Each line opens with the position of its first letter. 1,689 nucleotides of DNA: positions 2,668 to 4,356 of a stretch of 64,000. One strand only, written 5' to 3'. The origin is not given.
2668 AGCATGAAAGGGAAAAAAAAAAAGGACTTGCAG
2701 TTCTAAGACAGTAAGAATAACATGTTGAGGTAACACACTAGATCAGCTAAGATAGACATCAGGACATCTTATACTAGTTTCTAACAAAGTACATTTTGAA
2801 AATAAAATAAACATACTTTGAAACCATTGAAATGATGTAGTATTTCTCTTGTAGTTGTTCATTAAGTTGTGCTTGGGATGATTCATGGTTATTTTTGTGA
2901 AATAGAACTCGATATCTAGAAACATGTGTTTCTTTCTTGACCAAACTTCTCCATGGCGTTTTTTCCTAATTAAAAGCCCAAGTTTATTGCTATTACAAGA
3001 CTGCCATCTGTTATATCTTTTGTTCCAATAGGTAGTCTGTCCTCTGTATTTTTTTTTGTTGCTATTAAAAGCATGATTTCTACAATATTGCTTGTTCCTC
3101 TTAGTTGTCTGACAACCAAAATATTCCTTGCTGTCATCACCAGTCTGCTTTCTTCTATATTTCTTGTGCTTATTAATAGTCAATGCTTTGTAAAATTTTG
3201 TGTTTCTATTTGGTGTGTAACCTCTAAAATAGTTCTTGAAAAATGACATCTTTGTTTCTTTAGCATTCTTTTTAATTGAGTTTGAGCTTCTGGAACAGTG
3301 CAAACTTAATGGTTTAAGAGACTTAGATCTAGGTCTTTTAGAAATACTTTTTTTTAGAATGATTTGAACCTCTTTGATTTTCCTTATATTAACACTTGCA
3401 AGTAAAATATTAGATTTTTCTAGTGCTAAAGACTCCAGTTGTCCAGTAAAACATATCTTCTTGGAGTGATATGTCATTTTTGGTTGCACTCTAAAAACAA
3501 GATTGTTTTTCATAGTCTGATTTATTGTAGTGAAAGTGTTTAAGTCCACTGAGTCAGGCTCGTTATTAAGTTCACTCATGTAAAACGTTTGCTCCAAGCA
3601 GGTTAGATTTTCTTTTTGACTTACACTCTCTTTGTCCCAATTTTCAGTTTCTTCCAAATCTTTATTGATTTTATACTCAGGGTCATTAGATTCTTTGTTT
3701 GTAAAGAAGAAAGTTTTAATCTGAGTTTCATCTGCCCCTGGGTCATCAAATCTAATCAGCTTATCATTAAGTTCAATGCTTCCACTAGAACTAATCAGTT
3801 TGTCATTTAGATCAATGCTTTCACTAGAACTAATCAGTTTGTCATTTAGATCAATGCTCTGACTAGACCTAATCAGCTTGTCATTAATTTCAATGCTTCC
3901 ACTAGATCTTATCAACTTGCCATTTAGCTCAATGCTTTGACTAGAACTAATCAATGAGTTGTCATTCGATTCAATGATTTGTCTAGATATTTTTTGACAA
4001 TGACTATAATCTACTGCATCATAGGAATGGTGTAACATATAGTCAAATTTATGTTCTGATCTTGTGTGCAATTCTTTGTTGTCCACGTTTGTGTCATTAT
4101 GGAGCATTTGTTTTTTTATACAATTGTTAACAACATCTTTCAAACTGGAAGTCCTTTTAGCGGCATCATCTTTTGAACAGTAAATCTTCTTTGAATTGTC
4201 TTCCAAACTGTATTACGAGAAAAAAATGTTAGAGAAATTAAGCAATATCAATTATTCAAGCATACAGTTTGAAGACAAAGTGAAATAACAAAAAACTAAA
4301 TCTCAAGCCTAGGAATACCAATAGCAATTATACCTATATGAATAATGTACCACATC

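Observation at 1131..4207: Novel Ser/Lys-rich gene with seven perfect-spacing 13-aa tandem repeats and a poly-Asp tract (partial; runs off window start)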

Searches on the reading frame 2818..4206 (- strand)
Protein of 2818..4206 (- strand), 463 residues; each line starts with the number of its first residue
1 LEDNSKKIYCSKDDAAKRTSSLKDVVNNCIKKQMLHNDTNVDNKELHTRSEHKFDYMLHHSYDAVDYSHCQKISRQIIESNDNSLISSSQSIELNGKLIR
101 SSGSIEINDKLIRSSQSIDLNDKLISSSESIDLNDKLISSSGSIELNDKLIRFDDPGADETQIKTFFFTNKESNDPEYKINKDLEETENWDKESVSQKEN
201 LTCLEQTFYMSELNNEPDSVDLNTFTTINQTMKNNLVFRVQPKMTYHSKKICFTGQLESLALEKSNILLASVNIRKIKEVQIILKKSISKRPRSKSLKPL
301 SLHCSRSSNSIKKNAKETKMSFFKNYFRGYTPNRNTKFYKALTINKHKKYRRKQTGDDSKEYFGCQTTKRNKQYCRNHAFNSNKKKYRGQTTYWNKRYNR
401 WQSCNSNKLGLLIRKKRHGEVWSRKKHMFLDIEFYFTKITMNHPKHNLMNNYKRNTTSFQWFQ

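Call 21: search_protein_representatives(protein=window:2818-4206:-)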
Query: 463 residues. Proteins with E-value up to 0.001 (for the whole library): 5; up to 1e-10: 1; up to 1e-30: 1. The best 5 are listed.
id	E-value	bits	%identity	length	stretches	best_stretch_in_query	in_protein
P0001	6.2e-276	931.5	93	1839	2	130-463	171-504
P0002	1.4e-08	50.7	24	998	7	46-124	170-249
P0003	1.2e-04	37.7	32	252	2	84-151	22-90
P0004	1.4e-04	37.4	27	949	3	72-154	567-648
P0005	3.1e-04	36.3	27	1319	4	28-81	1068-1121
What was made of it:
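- There are no homologues outside the genus (call 21).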

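Call 23: list_cluster_members(proteins=[P0001])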
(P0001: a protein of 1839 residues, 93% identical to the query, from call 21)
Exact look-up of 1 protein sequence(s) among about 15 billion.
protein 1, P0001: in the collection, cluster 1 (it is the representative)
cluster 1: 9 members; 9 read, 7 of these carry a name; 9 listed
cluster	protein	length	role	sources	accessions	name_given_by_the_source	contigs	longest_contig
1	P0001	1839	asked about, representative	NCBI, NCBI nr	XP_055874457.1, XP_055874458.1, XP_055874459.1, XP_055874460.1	uncharacterized protein LOC106050931 isoform X2 [Biomphalaria glabrata]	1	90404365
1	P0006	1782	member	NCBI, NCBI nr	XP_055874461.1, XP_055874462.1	uncharacterized protein LOC106050931 isoform X3 [Biomphalaria glabrata]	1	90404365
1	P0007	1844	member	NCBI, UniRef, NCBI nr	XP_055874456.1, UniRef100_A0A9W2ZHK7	uncharacterized protein LOC106050931 isoform X1 [Biomphalaria glabrata] | Uncharacterized protein LOC106050931 isoform X1 n=3 Tax=Biomphalaria glabrata TaxID=6526 ...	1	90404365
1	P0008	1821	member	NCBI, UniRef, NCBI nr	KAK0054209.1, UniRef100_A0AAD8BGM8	mitogen-activated protein kinase kinase kinase 8 [Biomphalaria pfeifferi] | Mitogen-activated protein kinase kinase kinase 8 n=1 Tax=Biomphalaria pfeifferi ...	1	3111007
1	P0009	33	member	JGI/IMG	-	hypothetical protein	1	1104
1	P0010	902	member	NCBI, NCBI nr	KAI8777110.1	hypothetical protein BgiBS90_021313 [Biomphalaria glabrata]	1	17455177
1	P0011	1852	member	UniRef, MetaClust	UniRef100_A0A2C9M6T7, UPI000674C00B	Protein kinase domain-containing protein n=1 Tax=Biomphalaria glabrata TaxID=6526 ... | status=active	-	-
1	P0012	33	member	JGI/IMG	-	-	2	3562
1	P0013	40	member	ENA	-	-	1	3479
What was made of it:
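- Closest known: Tpl2 / COT / MAP3K8. Same: The B. pfeifferi GenBank annotation uses this name (call 23).
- Cluster names and accessions come from call 23.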

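Call 24: search_protein_families(library=pfam, proteins=[P0001], max_evalue=0.1)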
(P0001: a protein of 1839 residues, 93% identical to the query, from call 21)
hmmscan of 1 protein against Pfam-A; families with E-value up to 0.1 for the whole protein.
P0001 (1839 aa): 3 families
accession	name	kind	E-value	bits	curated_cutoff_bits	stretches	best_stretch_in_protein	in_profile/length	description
PF00069.31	Pkinase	-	1.7e-42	146.1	31.7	1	1035-1289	2-263/263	Protein kinase domain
PF07714.23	PK_Tyr_Ser-Thr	-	3e-23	82.9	23.1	1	1073-1283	50-254/258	Protein tyrosine and serine/threonine kinase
PF14531.12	Kinase-like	-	0.0035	17.1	25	1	1120-1175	137-191/289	Kinase-like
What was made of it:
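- On Protein kinase superfamily (Pfam PF00069): Pkinase scores 1.7e-42 at residues 1035-1289 of the B. glabrata orthologue P0001 (call 24).
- The full-length orthologue has Pfam Pkinase at 1.7e-42 (call 24). A cytoplasmic-type kinase domain lies downstream (call 24).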

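Call 25: search_solved_structures(query=P0001, max_evalue=1e-10, show_alignments=2)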
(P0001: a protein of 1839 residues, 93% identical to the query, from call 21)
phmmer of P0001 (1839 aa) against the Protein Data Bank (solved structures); distinct sequences matched with E-value up to 1e-10: 794 (the best 60 are shown).
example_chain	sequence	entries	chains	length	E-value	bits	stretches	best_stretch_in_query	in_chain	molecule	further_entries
6wpp_A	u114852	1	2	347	7.3e-39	136.3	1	972-1283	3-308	Mitogen-activated protein kinase kinase kinase 14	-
4g3g_A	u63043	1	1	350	9.6e-39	135.9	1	971-1284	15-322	NF-kappa-beta-inducing kinase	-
8yhw_A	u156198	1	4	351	1.6e-38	135.2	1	973-1283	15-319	Mitogen-activated protein kinase kinase kinase 14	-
4idv_A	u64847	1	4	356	1.7e-38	135.1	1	973-1283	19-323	Mitogen-activated protein kinase kinase kinase 14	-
6z1q_AAA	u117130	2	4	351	1.8e-38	135.1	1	973-1283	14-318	Mitogen-activated protein kinase kinase kinase 14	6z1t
4dn5_A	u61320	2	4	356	1.9e-38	135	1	973-1283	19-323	Mitogen-activated protein kinase kinase kinase 14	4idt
4g3d_A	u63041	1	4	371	1.9e-38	134.9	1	973-1283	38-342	NF-kappa-beta-inducing kinase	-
4g3f_A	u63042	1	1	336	3.7e-38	134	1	971-1284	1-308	NF-kappa-beta-inducing kinase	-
6myn_A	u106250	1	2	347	7.4e-38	133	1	973-1284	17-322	Mitogen-activated protein kinase kinase kinase 14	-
5t8o_A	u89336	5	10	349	7.6e-38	133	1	973-1284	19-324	Mitogen-activated protein kinase kinase kinase 14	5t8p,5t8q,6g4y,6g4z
4g3c_A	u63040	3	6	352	7.8e-38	132.9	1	973-1284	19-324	NF-kappa-beta-inducing kinase | Mitogen-activated protein kinase kinase kinase 14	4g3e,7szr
4y83_A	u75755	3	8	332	3e-35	124.3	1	1041-1289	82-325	Mitogen-activated protein kinase kinase kinase 8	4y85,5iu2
9p6a_A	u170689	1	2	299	2.6e-24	88.1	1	1034-1285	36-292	Mitogen-activated protein kinase kinase kinase 2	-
2j7t_A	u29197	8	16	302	3.4e-23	84.4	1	1023-1290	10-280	SERINE/THREONINE-PROTEIN KINASE 10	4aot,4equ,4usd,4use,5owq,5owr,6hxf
5ajq_A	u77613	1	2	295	3.6e-23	84.3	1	1024-1290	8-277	SERINE/THREONINE-PROTEIN KINASE 10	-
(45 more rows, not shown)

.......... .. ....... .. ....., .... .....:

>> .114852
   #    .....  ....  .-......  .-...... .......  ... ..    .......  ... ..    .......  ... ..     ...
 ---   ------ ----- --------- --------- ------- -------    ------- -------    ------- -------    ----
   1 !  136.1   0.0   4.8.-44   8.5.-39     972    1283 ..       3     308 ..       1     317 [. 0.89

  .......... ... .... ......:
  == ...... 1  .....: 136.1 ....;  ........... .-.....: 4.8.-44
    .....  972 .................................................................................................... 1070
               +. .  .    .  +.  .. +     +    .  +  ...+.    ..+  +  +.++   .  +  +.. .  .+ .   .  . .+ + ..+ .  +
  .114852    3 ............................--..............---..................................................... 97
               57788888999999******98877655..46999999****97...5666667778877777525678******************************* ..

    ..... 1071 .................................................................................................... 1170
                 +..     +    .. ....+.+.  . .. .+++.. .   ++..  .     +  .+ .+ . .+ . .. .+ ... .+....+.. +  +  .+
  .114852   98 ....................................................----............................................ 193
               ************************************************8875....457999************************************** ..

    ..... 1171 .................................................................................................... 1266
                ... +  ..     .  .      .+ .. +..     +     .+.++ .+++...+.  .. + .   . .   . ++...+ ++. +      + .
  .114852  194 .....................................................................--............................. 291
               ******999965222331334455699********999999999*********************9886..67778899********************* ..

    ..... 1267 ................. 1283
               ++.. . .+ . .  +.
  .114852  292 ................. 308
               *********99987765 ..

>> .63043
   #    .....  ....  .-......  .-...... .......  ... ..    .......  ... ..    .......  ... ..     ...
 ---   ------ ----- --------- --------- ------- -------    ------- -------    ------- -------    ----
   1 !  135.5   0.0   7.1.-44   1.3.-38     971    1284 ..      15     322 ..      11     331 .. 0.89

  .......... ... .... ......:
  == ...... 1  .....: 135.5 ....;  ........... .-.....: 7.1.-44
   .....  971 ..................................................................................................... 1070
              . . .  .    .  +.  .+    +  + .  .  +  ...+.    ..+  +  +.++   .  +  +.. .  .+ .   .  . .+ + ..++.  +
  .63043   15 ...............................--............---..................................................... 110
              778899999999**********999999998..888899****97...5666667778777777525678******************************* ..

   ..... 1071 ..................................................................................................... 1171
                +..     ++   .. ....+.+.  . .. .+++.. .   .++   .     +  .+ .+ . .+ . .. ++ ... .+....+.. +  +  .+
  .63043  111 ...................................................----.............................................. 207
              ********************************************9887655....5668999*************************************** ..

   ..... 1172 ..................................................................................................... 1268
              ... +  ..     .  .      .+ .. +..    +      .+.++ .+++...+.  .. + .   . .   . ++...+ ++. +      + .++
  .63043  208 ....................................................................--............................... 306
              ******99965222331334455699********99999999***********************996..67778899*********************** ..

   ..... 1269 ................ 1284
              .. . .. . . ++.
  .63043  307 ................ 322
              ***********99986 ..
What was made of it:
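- On NIK/Tpl2 clade of MAP3Ks: In the full-length search the next kinase, MAP3K2, scores 88 bits (call 25).
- On NIK (MAP3K14) orthologue: The full-length alignment to NIK constructs extends over query residues 972-1035 (call 25).
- Closest known: NF-kappaB-inducing kinase, NIK / MAP3K14. Same: The alignment begins about 60 residues upstream of the kinase domain (call 25).
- Its best PDB hits are NIK at 7e-39 and MAP3K8 at 3e-35 (call 25). In the full-length search the next kinase scored about 88 bits (call 25).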

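Call 26: find_encoding_contigs(protein=P0001, flank=10000, max_places=4)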
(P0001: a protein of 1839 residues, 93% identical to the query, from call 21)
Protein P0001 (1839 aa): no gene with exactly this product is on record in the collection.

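Call 34: find_homologous_proteins(query=P0008, max_evalue=1e-20)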
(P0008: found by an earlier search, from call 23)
Query P0008 (1821 aa): 1 proteins with E <= 1e-20 among 8000 candidates.
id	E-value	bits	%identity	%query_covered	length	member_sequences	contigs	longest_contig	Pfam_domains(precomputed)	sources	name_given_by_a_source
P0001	0.0e+0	4050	96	100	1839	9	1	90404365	PF07714.24,PF00069.32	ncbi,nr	ncbi:uncharacterized protein LOC106050931 isoform X2 [Biomphalaria glabrata]|nr:uncharacterized prot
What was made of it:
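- Tried and rejected: A third find_homologous_proteins search with full-length P0008 returned only P0001 (call 34).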

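Call 35: find_encoding_contigs(protein=P0007, flank=10000, max_places=3)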
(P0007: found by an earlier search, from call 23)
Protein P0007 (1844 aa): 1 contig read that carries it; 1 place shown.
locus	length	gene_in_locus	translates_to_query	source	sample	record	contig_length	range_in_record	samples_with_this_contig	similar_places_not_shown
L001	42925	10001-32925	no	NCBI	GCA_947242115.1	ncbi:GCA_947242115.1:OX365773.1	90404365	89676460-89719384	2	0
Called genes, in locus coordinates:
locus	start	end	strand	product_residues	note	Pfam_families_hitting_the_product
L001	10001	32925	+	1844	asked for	PF00069:Pkinase, PF07714:PK_Tyr_Ser-Thr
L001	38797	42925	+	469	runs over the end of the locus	PF12038:QTMAN_N, PF00534:Glycos_transf_1 (weak)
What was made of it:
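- No stop codon or other called gene lies between them in L001 (call 35).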

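Call 56: predict_structure(protein=window:2818-4206:-)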
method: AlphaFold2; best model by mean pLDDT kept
length: 463 residues; sequences in the alignment: 1
mean_pLDDT: 31.5   pTM: 0.16
mean pLDDT of the five models: 31.5, 28.4, 27.2, 26.3, 25.2
residues with pLDDT >= 90: 0; 70-90: 0; 50-70: 4; < 50: 459
segments of 3 or more residues with pLDDT < 50: 1-23, 25-28, 30-39, 41-43, 45-463
pLDDT, mean of each block of 10 residues (from residue 1): 38 41 44 41 47 44 39 32 31 29 29 32 30 32 27 27 25 29 30 26 23 26 28 31 34 33 28 26 25 28 26 30 28 28 28 31 36 36 30 28 28 32 35 30 38 29 29
secondary structure, 60 per line:
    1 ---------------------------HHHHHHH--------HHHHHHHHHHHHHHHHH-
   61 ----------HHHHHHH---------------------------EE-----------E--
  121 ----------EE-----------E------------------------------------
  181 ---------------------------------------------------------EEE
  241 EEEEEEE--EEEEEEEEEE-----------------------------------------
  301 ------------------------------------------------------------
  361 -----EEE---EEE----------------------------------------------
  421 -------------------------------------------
elements in order: H28-34 H43-59 H71-77 E238-247 E250-259 E366-368 E372-374
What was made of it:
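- AF2 mean pLDDT is 31.5 for exon 2 (call 56). No confident structure is predicted (call 56).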

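Call 66: search_solved_structures(query=window:2818-4206:-, max_evalue=1)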
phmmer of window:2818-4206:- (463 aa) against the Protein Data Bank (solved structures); distinct sequences matched with E-value up to 1: 0.
